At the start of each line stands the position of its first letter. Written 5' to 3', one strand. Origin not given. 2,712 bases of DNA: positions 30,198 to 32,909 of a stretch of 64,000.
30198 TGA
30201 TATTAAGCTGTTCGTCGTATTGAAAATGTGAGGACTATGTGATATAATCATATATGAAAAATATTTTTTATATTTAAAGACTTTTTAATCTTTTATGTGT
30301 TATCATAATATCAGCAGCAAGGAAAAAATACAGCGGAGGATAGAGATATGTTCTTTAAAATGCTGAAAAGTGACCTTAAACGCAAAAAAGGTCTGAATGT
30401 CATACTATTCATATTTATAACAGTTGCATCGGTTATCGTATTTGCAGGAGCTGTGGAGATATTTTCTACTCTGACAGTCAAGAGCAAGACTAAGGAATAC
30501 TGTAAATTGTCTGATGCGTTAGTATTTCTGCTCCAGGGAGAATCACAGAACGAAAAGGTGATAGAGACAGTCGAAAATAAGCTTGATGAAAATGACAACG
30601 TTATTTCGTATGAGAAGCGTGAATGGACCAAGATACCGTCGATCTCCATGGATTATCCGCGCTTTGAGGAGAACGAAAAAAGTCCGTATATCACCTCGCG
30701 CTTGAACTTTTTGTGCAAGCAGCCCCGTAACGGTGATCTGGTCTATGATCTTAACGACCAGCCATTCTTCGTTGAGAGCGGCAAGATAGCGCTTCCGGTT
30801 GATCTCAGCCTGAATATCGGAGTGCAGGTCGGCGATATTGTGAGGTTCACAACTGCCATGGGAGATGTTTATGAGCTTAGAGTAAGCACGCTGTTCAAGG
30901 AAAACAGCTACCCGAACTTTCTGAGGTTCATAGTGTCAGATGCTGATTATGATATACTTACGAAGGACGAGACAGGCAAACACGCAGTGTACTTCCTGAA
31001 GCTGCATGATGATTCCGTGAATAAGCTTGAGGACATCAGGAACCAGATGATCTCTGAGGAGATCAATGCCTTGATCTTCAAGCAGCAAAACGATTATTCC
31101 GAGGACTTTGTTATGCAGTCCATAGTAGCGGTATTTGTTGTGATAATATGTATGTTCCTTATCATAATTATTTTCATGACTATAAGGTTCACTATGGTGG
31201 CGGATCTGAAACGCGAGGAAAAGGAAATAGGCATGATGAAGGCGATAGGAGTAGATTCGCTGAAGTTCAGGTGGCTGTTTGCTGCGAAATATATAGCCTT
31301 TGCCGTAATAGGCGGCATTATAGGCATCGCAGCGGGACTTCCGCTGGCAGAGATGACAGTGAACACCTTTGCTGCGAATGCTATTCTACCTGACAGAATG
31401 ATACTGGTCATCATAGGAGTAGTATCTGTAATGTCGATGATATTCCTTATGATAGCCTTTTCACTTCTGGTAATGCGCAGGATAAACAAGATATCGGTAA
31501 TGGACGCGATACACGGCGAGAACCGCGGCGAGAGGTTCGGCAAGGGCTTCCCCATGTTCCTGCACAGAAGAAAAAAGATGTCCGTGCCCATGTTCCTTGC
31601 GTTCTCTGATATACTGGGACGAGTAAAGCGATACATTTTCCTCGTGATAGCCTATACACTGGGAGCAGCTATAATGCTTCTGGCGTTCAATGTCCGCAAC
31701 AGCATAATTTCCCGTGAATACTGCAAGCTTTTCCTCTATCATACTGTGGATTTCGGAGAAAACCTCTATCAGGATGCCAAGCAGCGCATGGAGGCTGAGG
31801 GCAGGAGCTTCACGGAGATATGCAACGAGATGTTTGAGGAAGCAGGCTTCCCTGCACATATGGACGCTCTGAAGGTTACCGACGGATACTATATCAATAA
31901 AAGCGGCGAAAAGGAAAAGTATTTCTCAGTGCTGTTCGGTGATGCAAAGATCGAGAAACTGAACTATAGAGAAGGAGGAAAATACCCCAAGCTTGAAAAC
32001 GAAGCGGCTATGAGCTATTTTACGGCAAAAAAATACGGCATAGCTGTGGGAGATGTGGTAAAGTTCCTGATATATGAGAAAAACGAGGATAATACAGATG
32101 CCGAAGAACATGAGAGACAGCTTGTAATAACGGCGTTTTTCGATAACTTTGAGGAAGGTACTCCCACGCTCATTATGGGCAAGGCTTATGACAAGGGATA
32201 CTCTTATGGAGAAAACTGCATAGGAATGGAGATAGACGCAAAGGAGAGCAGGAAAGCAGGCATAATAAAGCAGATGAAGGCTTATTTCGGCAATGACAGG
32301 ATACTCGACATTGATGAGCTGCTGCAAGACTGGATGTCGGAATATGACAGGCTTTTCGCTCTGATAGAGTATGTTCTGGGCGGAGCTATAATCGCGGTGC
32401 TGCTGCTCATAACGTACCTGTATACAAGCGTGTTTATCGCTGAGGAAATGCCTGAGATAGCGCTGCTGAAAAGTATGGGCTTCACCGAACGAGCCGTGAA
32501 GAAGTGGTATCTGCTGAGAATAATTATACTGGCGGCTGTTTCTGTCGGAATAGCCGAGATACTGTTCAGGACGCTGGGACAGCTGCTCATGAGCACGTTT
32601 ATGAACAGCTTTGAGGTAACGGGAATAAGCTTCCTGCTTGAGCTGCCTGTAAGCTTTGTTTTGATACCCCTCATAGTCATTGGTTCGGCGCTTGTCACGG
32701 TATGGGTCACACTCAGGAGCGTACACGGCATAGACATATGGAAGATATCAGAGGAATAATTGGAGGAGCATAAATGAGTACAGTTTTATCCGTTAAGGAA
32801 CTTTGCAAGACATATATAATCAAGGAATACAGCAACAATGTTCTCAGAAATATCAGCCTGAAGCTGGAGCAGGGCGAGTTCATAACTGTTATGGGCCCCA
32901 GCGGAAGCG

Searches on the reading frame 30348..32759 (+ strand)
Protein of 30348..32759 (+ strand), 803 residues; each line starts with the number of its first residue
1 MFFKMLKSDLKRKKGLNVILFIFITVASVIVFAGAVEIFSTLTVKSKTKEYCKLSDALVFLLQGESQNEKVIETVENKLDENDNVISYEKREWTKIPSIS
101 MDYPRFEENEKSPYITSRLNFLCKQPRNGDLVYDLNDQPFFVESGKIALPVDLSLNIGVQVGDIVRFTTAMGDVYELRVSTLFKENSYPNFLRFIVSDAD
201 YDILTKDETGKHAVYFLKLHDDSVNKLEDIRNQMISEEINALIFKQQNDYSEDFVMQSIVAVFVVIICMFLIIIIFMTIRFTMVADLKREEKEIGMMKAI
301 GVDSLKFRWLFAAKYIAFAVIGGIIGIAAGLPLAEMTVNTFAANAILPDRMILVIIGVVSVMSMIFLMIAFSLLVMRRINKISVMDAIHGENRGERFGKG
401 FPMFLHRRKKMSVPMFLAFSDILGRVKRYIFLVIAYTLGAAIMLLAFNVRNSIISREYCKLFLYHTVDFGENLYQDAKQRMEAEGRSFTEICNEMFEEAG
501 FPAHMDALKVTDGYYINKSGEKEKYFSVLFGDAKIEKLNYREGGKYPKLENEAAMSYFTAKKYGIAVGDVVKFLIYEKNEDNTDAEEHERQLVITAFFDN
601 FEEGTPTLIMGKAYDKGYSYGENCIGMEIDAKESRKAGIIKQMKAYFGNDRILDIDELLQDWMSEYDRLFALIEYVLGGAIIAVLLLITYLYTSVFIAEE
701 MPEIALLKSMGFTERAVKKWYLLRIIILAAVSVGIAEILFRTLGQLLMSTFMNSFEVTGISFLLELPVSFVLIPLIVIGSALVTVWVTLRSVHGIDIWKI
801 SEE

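Call 70: search_protein_families(library=pfam, proteins=[window:30348-32759:+], max_evalue=0.001)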
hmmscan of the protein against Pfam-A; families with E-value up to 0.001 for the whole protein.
window:30348-32759:+ (803 aa): 1 family
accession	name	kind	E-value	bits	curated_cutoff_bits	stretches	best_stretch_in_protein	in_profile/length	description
PF02687.27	FtsX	-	5.1e-15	56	25.5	2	266-379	2-118/120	FtsX-like permease C-terminal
